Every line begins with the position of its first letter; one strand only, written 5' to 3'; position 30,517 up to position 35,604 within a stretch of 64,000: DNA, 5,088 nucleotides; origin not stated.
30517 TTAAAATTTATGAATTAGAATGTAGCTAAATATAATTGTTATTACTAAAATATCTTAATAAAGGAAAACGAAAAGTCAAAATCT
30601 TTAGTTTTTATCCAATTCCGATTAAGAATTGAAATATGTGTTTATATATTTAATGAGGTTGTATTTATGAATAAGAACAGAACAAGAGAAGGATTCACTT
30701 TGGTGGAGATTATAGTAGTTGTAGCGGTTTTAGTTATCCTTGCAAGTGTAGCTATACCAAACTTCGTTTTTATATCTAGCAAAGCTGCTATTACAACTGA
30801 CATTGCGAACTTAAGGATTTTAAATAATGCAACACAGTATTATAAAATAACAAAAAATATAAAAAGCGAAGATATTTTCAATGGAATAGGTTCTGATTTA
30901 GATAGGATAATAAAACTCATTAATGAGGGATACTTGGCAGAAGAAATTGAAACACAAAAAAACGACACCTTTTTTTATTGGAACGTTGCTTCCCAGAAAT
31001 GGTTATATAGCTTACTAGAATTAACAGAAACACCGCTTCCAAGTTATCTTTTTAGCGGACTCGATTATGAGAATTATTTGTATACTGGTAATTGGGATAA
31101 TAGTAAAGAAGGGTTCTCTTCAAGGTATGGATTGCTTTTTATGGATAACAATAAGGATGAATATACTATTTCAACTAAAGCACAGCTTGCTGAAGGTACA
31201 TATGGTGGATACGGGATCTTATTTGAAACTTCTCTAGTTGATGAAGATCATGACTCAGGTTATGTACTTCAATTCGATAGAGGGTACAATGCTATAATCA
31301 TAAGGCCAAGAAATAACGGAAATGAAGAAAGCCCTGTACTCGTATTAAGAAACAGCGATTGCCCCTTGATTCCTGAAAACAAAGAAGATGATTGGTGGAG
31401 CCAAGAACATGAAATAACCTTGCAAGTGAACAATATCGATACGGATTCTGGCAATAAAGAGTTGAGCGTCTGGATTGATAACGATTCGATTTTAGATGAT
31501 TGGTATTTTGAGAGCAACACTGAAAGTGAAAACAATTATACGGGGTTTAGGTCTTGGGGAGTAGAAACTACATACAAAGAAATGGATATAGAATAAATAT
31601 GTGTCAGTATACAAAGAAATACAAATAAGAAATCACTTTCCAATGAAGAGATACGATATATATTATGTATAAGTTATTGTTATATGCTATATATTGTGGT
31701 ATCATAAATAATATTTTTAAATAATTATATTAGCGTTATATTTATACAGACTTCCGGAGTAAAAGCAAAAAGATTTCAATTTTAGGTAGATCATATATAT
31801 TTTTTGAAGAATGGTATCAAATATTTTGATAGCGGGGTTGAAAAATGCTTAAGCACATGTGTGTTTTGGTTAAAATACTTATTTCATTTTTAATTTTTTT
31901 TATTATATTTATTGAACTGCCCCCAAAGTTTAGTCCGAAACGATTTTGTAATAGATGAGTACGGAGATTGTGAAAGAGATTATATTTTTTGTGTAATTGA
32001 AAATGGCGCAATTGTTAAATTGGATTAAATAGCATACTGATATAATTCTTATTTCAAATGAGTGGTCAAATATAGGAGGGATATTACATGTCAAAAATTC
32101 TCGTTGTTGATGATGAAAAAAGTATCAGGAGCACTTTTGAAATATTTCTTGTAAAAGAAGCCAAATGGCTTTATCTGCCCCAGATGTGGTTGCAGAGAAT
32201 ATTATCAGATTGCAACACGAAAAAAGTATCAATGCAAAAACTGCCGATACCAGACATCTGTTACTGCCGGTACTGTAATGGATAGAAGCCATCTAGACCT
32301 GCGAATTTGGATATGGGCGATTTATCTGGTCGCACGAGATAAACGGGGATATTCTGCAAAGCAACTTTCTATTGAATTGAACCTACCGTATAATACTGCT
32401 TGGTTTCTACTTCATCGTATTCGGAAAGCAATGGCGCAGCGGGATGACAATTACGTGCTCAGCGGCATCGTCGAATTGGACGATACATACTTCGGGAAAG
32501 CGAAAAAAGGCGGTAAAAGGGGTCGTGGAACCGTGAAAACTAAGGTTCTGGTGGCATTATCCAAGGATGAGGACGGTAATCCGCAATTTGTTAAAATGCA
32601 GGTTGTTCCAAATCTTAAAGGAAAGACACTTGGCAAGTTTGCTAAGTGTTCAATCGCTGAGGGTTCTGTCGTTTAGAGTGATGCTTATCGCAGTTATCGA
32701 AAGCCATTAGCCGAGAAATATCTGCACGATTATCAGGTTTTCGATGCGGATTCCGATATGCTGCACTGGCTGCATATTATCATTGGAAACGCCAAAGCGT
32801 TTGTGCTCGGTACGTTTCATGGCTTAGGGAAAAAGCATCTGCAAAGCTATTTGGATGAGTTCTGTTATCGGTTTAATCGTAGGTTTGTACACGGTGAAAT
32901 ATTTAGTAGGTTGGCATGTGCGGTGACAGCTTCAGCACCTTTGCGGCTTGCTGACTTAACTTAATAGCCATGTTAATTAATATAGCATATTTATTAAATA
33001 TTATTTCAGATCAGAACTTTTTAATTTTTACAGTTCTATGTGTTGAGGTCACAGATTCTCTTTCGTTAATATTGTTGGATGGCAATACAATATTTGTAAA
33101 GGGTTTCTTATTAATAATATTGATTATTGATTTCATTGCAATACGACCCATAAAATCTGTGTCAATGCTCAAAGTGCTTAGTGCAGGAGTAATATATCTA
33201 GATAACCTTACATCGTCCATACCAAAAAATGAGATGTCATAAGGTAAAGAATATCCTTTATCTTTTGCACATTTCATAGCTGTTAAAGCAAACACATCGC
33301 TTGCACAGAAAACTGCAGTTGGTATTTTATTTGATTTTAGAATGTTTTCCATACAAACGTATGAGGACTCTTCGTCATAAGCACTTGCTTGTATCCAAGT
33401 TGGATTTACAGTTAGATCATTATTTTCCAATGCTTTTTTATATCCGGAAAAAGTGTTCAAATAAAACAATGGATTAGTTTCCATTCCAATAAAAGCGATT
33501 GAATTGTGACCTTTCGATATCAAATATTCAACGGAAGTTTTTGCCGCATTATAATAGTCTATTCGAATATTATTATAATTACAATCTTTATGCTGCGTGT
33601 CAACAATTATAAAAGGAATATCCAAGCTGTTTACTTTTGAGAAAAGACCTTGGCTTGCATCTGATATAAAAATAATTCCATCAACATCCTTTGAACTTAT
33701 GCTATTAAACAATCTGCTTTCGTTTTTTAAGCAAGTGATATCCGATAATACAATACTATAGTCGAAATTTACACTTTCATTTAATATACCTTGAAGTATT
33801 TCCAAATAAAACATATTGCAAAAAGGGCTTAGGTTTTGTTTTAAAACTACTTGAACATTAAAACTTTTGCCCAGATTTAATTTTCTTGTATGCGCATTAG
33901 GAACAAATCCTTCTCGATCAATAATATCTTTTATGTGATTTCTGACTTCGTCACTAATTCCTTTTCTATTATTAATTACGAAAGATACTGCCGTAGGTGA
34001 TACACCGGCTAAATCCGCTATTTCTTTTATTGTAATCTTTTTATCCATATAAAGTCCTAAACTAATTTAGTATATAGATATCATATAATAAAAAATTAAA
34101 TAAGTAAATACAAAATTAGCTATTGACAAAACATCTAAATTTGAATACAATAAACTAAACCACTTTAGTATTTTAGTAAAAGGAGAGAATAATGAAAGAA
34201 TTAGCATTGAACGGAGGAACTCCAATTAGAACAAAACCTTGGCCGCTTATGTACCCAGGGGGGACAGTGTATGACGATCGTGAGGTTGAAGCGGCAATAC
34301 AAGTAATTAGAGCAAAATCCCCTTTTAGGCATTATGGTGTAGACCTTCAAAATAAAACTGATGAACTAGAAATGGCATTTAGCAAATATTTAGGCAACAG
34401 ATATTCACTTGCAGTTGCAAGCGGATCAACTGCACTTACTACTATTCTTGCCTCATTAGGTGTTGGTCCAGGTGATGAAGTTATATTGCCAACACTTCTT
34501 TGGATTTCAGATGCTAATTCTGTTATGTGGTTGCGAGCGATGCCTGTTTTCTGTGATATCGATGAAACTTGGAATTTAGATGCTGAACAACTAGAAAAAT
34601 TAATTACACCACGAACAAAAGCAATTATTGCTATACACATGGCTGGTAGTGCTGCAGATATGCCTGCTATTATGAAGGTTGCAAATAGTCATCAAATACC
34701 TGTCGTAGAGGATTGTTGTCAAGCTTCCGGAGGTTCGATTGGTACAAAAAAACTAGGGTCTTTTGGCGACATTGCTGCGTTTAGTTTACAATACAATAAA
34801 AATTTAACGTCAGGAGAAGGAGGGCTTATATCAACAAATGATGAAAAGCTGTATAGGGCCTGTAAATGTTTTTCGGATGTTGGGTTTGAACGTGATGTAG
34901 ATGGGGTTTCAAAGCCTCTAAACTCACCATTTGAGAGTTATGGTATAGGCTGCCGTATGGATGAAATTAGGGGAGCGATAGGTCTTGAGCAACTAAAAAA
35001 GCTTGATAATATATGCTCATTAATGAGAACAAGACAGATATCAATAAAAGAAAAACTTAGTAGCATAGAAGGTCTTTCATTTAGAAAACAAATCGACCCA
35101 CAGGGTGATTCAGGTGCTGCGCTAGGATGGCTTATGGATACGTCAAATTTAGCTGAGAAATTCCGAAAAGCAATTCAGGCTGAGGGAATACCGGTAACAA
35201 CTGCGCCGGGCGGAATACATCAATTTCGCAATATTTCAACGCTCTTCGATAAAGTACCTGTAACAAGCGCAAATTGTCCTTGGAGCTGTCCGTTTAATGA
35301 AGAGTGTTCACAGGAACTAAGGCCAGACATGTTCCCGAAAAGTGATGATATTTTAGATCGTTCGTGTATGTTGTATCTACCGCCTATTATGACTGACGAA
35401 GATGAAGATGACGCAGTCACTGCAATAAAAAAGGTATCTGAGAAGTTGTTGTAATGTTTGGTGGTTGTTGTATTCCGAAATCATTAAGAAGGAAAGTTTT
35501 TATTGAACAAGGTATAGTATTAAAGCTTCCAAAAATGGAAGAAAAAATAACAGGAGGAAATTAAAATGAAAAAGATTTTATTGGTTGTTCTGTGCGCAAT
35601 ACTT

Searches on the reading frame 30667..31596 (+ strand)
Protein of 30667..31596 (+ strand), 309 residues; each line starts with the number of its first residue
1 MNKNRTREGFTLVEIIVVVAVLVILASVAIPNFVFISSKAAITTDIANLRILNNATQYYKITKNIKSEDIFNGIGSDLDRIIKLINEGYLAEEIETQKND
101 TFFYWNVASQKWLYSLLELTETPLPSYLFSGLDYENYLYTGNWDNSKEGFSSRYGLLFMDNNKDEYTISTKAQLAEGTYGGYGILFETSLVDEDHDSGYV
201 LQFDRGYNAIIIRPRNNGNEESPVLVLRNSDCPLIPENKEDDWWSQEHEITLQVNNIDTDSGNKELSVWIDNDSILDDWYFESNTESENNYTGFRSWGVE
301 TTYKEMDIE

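Call 55: search_protein_families(library=pfam, proteins=[window:30667-31596:+], max_evalue=0.0001)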
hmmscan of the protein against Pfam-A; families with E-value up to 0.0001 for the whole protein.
window:30667-31596:+ (309 aa): 1 family
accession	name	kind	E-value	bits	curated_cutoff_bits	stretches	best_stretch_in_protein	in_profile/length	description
PF07963.17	N_methyl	-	6.4e-06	26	21.2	1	5-29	2-26/27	Prokaryotic N-terminal methylation motif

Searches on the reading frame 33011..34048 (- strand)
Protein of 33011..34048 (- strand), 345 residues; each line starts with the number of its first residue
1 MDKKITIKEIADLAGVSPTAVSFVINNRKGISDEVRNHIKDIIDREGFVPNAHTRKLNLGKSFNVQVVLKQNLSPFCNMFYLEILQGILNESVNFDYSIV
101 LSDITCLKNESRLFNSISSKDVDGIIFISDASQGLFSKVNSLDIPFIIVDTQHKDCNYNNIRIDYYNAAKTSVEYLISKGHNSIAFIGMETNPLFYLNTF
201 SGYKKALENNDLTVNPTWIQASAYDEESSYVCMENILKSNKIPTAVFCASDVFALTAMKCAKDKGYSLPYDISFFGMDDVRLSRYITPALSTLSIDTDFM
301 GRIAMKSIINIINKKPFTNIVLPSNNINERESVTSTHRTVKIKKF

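Call 55: search_protein_families(library=pfam, proteins=[window:33011-34048:-], max_evalue=0.0001)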
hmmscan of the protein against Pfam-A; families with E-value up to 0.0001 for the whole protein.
window:33011-34048:- (345 aa): 4 families
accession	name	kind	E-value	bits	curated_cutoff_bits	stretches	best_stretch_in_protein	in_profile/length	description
PF13377.12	Peripla_BP_3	-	3.3e-27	96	26.5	1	173-333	1-167/167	Periplasmic binding protein-like domain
PF00532.27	Peripla_BP_1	-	5.1e-21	75.8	22.2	1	65-315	4-264/281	Periplasmic binding proteins and sugar binding domain of LacI family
PF00356.27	LacI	-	2.1e-12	47.1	27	1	6-51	1-46/46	Bacterial regulatory proteins, lacI family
PF13407.12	Peripla_BP_4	-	1.4e-10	41.6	35.1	1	113-311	47-253/258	Periplasmic binding protein domain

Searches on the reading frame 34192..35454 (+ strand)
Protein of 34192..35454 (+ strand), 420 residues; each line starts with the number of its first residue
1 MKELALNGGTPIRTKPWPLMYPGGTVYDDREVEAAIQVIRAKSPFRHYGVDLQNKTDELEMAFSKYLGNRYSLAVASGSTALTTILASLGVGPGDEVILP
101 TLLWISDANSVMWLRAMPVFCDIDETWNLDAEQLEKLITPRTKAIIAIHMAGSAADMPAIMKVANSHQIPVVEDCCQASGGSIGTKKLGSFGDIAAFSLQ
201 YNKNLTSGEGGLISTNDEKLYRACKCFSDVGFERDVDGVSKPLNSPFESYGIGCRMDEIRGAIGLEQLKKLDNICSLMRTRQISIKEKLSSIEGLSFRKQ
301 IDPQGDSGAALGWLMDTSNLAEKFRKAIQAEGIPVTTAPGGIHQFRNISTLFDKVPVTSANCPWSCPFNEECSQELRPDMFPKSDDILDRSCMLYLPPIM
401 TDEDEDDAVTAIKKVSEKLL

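Call 55: search_protein_families(library=pfam, proteins=[window:34192-35454:+], max_evalue=0.0001)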
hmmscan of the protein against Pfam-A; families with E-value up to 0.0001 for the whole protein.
window:34192-35454:+ (420 aa): 4 families
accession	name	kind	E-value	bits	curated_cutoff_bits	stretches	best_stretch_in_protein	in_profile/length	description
PF01041.23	DegT_DnrJ_EryC1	-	1.4e-76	258.6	19.8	1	54-333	24-301/360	DegT/DnrJ/EryC1/StrS aminotransferase family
PF00155.27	Aminotran_1_2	-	1.4e-09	38.1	19.7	1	54-174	41-185/361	Aminotransferase class I and II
PF01053.26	Cys_Met_Meta_PP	-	1.2e-06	27.8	27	1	55-198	53-195/381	Cys/Met metabolism PLP-dependent enzyme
PF00266.25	Aminotran_5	-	6.2e-05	22.6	21.5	1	76-198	68-198/371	Aminotransferase class-V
